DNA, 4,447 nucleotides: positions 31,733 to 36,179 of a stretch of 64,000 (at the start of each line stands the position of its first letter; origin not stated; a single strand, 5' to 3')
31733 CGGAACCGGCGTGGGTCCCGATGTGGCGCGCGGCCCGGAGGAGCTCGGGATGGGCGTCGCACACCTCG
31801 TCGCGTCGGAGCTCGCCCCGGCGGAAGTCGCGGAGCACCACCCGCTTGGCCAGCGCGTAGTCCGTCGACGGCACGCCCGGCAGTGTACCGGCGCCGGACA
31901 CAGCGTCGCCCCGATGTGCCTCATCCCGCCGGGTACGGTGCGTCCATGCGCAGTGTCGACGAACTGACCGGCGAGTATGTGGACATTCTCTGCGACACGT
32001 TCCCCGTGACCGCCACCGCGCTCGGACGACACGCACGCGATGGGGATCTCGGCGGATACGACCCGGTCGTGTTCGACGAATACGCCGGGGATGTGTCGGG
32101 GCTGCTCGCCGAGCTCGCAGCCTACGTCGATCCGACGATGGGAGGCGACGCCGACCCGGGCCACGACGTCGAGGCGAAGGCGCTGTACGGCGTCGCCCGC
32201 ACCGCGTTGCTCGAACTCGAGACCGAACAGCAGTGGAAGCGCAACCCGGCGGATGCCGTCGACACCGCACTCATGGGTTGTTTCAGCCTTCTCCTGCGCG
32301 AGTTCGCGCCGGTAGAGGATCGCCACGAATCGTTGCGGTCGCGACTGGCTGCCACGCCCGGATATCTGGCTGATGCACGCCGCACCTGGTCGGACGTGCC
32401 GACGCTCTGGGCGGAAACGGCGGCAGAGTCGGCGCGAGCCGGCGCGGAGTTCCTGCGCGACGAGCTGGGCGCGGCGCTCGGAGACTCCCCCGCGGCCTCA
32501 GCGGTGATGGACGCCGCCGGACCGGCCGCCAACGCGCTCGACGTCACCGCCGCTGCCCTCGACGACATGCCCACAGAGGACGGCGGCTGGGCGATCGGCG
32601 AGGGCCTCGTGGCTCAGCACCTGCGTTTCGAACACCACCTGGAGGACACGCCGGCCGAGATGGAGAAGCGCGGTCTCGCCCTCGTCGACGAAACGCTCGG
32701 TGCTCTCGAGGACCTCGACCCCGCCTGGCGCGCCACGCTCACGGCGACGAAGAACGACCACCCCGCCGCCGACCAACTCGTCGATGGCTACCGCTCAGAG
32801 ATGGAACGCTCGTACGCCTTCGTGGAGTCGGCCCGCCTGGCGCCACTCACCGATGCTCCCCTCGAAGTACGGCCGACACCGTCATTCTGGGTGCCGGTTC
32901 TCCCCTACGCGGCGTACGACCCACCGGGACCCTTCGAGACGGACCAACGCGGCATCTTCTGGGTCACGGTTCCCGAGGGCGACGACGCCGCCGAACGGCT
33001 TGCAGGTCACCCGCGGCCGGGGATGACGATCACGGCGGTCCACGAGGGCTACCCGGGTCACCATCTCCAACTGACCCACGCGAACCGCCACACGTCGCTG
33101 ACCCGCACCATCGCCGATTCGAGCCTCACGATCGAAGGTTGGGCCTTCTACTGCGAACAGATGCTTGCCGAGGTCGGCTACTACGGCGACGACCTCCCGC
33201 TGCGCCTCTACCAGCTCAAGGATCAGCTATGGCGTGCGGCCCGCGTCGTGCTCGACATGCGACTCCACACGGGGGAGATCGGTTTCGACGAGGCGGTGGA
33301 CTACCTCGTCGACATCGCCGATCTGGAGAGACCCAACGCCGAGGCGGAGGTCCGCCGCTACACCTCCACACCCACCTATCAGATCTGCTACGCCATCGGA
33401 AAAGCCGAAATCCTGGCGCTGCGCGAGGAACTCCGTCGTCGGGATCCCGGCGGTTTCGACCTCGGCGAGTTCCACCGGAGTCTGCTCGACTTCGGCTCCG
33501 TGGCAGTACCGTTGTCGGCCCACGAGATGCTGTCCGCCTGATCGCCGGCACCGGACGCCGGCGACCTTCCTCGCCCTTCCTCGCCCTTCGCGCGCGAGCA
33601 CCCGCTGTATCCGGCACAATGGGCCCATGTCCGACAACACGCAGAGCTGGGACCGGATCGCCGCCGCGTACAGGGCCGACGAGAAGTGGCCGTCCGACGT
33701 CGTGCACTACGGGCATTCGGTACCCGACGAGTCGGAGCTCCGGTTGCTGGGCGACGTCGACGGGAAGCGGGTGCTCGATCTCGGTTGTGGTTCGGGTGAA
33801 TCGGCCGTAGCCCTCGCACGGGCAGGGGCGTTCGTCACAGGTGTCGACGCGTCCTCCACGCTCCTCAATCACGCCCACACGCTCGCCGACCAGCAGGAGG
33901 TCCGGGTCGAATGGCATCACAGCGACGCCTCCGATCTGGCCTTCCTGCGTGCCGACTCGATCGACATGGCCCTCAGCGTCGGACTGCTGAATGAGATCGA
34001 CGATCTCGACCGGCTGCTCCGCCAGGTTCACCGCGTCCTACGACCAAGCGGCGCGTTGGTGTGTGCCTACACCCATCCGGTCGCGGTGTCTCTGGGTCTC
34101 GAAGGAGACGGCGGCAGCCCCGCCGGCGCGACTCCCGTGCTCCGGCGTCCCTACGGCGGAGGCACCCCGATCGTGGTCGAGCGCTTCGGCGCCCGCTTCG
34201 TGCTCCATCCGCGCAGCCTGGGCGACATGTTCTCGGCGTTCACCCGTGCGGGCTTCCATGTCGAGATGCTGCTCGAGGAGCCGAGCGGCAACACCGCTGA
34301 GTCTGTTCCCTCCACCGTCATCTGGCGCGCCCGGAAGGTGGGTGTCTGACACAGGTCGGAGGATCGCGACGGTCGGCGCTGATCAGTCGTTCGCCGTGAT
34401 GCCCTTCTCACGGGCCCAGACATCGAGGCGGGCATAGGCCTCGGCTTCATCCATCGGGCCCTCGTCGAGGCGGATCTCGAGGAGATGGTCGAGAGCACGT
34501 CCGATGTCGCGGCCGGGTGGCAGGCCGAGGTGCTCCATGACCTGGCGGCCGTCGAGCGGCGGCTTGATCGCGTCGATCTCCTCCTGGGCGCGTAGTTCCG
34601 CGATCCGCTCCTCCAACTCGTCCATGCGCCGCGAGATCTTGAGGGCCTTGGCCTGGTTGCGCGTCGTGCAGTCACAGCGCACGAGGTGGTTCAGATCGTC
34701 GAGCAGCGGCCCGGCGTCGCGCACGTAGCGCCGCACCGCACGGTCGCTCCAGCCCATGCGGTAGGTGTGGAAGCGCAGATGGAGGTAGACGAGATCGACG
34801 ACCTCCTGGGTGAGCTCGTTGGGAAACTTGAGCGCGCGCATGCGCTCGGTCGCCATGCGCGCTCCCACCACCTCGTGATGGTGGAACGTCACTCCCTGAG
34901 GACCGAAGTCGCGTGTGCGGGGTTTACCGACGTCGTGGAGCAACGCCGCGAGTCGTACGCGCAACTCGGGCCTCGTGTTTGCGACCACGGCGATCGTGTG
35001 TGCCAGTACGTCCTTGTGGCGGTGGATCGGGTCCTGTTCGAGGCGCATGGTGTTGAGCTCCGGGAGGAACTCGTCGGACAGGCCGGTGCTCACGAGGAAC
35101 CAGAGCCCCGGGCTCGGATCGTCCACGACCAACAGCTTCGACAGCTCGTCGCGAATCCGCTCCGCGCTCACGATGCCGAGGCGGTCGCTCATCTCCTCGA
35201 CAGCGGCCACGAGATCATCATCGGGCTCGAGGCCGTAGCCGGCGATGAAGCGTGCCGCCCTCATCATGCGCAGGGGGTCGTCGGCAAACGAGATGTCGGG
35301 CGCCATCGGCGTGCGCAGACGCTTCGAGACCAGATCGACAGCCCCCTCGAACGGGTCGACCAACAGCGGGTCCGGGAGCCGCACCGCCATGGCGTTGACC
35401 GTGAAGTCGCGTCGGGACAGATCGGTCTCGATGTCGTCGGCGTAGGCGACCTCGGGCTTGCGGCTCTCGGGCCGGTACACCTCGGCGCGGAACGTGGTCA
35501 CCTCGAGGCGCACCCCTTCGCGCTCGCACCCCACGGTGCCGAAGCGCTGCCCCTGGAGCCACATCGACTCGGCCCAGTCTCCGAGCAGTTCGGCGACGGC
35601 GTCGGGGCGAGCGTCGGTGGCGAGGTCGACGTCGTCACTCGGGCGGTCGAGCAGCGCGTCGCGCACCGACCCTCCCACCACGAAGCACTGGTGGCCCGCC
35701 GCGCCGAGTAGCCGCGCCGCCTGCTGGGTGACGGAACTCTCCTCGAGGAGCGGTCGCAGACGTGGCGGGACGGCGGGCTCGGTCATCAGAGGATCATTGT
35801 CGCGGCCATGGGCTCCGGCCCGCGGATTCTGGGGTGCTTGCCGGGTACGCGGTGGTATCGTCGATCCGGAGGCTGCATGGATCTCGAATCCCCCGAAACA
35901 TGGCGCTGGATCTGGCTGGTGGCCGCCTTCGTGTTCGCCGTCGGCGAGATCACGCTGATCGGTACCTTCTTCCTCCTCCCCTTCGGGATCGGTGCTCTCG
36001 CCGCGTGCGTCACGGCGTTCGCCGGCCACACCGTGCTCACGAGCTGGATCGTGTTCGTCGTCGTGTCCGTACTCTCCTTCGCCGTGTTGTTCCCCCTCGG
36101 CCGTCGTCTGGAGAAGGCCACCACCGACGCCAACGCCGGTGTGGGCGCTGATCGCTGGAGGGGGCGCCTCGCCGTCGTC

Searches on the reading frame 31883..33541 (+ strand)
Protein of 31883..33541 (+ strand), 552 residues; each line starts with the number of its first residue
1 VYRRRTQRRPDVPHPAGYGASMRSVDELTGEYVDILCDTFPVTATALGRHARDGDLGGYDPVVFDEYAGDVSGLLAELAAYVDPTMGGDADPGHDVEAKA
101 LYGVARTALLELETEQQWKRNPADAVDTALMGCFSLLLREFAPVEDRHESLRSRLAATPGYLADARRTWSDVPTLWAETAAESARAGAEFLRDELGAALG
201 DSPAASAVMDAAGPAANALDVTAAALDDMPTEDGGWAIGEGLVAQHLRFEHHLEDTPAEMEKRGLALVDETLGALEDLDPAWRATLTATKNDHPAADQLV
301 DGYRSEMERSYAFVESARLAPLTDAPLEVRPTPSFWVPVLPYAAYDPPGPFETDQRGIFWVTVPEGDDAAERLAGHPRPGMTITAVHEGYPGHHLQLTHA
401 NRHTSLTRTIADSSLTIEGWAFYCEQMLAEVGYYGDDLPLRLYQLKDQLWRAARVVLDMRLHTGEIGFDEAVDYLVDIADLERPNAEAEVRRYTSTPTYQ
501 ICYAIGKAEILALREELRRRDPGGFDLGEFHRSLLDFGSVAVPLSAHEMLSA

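Call 60: search_protein_families(library=pfam, proteins=[window:31883-33541:+], max_evalue=0.000001)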
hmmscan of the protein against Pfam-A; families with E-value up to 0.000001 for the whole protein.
window:31883-33541:+ (552 aa): 1 family
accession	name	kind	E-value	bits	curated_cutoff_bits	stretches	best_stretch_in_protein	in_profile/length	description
PF05960.17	DUF885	-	2.7e-78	265.3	32.4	1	41-543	1-526/532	Bacterial protein of unknown function (DUF885)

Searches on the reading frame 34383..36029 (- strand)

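Call 60: search_protein_families(library=pfam, proteins=[window:34383-36029:-], max_evalue=0.000001)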
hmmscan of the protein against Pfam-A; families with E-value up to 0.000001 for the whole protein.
window:34383-36029:- (548 aa): 3 families
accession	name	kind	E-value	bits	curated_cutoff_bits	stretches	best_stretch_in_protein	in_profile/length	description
PF01743.26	PolyA_pol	-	4.2e-34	118.1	23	1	115-239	1-126/126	Poly A polymerase head domain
PF12627.12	PolyA_pol_RNAbd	-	4.3e-13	49.3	22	1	266-326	1-61/64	Probable RNA and SrmB- binding site of polymerase A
PF01966.28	HD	-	1.3e-11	45.2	22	1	353-423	22-91/116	HD domain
